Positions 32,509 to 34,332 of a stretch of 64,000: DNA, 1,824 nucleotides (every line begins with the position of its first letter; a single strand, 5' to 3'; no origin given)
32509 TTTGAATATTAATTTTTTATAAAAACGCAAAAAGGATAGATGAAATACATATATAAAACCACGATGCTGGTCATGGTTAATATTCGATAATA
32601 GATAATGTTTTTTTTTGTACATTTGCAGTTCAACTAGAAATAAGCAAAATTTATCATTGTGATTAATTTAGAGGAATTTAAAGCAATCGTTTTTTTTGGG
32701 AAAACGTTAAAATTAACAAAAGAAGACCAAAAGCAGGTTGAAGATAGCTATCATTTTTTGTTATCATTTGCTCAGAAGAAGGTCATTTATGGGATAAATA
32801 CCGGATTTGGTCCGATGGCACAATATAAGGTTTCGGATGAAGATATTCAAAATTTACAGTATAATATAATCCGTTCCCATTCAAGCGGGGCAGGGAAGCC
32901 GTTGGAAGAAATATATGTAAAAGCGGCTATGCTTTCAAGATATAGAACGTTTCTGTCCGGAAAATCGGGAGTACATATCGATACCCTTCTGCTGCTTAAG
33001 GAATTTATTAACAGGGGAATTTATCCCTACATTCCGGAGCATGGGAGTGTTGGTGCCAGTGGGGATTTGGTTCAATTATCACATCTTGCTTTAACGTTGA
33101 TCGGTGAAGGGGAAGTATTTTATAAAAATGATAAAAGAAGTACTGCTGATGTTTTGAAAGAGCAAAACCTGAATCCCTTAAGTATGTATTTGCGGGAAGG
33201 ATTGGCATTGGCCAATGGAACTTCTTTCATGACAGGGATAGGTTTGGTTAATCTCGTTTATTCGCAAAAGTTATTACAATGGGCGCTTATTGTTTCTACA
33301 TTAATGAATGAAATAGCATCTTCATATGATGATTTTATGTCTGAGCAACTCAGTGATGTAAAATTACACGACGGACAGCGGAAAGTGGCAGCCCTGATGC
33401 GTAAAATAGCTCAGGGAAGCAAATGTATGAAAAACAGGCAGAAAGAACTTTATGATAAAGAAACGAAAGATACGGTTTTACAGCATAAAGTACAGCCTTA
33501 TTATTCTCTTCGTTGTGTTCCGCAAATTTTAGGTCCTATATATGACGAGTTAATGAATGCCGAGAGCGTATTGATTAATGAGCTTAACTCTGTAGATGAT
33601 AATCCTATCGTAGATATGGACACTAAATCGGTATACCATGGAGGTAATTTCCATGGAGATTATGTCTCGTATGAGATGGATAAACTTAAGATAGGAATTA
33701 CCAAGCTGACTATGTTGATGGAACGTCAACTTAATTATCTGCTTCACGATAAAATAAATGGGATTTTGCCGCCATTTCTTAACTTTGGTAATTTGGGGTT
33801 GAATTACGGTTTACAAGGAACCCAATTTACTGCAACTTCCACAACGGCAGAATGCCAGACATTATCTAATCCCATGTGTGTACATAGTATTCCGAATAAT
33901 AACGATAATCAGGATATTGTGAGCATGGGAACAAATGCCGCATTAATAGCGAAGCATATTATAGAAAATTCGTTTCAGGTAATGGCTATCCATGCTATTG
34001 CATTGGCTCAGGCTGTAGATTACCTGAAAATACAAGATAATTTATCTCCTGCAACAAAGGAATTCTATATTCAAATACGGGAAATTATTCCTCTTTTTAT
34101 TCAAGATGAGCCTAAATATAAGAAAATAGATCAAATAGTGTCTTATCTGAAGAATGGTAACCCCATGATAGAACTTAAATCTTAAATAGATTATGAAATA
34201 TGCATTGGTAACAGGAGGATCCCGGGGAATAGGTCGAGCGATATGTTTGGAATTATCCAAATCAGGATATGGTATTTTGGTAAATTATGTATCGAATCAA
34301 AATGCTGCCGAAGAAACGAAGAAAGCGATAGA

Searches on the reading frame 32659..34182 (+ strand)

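Call 84: search_protein_families(library=pfam, proteins=[window:32659-34182:+], max_evalue=0.0001)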
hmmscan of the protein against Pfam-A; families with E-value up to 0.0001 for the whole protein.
window:32659-34182:+ (508 aa): 1 family
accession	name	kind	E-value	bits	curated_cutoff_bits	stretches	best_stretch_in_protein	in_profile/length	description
PF00221.24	Lyase_aromatic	-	1.1e-158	529.2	27.3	1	3-475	2-466/466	Aromatic amino acid lyase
